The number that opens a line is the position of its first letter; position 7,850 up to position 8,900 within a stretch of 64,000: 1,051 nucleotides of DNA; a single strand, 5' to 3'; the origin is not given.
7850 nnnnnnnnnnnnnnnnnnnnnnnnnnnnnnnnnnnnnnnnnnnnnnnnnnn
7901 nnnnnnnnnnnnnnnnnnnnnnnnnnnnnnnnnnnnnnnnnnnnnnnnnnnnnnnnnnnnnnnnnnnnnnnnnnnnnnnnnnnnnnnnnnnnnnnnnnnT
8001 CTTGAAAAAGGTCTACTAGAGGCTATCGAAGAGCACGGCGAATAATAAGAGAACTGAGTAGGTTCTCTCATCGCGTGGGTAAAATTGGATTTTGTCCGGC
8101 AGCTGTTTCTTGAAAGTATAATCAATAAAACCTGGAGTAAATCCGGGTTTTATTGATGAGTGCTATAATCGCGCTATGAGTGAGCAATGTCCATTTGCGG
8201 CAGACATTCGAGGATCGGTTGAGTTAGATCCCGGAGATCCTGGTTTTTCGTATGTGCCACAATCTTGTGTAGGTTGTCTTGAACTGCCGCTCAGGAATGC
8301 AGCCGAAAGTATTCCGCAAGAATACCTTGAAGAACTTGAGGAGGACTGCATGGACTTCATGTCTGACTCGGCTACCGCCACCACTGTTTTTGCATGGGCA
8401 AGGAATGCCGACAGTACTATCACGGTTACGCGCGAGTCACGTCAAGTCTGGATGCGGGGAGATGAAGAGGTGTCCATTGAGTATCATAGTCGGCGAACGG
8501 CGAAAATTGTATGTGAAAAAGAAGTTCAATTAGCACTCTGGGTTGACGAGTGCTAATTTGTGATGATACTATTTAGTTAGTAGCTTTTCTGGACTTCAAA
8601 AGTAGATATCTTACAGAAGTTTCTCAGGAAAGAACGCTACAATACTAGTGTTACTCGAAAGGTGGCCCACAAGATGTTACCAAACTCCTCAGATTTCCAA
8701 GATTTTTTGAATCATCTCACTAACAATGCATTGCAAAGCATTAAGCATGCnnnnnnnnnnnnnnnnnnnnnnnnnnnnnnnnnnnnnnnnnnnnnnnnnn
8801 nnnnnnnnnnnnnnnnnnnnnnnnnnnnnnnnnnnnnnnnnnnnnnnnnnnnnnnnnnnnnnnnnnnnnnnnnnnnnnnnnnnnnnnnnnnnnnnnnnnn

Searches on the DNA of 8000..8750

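Call 61: search_rna_families(source=window, start=8000, end=8750, threshold=evalue, max_evalue=1)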
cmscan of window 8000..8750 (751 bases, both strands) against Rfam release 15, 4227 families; matches with E-value up to 1: 1.
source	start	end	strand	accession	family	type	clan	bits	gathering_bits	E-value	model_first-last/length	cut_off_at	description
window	8556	8655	+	RF01199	snR58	Gene; snRNA; snoRNA; CD-box;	CL00077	21.4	70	0.85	1-97/97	no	Small nucleolar RNA snR58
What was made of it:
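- Tried and rejected: Rfam found nothing in the clpC leader (call 61).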
